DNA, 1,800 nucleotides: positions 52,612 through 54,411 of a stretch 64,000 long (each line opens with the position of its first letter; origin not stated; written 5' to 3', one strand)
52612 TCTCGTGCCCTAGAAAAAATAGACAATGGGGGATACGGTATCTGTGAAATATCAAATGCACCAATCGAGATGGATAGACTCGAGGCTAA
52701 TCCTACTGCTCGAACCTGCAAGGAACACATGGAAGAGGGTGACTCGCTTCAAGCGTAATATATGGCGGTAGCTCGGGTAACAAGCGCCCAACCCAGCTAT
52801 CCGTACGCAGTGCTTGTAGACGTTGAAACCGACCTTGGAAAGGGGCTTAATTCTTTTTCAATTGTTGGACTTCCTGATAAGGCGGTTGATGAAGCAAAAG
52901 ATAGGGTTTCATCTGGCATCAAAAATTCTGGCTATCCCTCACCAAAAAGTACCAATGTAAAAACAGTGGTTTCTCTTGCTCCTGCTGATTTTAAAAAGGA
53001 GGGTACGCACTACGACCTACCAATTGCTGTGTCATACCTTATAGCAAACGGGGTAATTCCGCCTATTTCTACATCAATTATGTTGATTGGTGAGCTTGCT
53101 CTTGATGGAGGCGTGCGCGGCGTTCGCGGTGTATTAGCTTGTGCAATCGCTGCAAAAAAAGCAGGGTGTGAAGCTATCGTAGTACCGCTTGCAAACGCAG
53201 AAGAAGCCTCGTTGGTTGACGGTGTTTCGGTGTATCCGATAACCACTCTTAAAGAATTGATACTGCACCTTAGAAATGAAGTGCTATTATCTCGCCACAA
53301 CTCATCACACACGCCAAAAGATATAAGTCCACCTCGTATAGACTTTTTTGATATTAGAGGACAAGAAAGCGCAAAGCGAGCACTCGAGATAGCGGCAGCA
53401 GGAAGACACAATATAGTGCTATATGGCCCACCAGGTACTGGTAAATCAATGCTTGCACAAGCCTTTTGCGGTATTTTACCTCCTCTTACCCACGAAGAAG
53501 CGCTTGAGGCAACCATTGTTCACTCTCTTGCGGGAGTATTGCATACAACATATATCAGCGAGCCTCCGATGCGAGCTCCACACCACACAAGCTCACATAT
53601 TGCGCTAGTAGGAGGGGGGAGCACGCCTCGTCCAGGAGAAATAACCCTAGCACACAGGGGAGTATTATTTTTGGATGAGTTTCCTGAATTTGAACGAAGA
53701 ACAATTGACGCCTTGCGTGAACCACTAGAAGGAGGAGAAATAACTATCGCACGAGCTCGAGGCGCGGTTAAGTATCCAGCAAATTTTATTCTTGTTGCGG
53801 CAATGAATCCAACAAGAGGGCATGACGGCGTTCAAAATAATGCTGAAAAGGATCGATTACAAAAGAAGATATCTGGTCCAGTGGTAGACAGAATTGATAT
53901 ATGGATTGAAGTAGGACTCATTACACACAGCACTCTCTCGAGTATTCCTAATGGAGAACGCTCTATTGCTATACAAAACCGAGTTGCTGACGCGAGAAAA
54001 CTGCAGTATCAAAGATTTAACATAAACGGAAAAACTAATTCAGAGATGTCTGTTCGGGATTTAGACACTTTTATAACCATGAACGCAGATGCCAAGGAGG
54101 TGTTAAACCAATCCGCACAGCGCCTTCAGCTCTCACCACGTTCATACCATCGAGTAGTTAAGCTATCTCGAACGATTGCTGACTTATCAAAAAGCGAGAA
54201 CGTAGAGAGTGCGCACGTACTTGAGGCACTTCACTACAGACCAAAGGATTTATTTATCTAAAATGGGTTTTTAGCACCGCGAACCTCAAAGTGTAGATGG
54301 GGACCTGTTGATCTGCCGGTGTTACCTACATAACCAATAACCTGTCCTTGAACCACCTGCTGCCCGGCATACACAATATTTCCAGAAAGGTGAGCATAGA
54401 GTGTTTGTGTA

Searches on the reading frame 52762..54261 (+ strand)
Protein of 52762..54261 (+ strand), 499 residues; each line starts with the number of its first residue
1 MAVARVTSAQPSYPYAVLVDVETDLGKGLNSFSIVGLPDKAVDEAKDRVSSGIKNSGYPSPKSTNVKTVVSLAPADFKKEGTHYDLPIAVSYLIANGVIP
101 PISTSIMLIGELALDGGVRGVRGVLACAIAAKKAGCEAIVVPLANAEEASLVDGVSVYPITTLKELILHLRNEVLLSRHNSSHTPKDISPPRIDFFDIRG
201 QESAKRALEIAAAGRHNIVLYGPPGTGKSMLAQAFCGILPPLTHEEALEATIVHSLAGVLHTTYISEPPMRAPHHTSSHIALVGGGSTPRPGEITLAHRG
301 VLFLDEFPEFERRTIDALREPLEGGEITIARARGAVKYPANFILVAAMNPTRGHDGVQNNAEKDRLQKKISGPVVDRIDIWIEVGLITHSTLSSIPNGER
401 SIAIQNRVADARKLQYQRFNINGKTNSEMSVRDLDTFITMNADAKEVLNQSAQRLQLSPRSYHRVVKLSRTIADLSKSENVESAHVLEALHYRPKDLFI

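Call 83: search_protein_families(library=pfam, proteins=[window:52762-54261:+], max_evalue=0.00001)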
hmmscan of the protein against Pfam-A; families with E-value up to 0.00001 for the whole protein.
window:52762-54261:+ (499 aa): 5 families
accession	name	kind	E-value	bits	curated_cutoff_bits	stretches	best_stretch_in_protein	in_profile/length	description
PF01078.27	Mg_chelatase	-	5.8e-78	261.4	20.3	1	194-388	1-203/207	Magnesium chelatase, subunit ChlI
PF13541.12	ChlI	-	7.2e-37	126.4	27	1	21-145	1-121/121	Subunit ChlI of Mg-chelatase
PF13335.12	Mg_chelatase_C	-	2.4e-27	95.8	26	1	398-493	1-94/94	Magnesium chelatase, subunit ChlI C-terminal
PF00493.29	MCM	-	1.9e-10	40.7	23.3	1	210-380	52-200/224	MCM P-loop domain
PF07728.20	AAA_5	-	2.8e-10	40.8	22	1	217-356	1-129/139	AAA domain (dynein-related subfamily)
